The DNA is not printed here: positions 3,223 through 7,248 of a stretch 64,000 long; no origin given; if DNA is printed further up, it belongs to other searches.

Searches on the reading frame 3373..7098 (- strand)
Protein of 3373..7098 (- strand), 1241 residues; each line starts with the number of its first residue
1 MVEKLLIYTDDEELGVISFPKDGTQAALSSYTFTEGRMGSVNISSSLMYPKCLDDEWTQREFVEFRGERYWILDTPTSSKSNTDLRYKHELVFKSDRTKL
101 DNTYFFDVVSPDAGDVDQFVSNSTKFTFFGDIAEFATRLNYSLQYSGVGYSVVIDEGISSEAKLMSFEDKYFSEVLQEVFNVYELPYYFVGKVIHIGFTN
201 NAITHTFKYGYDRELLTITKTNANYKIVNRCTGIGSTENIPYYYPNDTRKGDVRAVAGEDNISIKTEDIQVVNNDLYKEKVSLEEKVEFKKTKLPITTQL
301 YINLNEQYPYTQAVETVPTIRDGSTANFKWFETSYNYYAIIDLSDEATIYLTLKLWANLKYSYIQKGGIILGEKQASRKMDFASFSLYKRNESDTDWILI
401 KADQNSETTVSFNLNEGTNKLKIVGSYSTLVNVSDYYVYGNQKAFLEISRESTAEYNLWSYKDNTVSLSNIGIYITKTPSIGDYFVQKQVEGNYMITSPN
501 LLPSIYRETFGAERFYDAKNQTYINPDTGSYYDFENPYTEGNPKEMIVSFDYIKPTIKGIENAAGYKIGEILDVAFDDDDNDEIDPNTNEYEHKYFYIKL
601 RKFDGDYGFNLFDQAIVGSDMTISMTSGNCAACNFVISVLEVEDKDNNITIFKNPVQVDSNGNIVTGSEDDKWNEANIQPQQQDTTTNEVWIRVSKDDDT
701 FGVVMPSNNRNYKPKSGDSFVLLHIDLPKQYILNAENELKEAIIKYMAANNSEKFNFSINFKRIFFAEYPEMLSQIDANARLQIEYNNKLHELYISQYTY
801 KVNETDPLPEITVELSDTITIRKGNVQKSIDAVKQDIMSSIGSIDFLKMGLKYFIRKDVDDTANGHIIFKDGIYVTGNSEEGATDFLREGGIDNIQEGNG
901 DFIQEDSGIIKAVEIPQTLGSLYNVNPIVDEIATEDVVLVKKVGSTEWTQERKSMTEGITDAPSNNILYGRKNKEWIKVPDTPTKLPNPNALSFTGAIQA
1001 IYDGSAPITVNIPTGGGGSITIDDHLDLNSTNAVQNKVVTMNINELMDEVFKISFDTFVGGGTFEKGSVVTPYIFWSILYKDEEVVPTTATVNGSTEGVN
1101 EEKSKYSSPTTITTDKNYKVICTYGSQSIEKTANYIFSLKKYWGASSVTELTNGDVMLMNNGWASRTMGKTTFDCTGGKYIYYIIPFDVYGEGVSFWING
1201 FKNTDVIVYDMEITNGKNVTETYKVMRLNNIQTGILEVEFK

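Call 73: search_protein_families(library=phrogs, proteins=[window:3373-7098:-], max_evalue=0.00001)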
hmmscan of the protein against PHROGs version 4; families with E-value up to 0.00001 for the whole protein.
window:3373-7098:- (1241 aa): 2 families
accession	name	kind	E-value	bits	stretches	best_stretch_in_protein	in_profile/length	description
phrog_19846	-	unknown function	1.4e-22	80.3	2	61-247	54-235/1272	-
phrog_17422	-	unknown function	7.9e-10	38.2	1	638-906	290-576/961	-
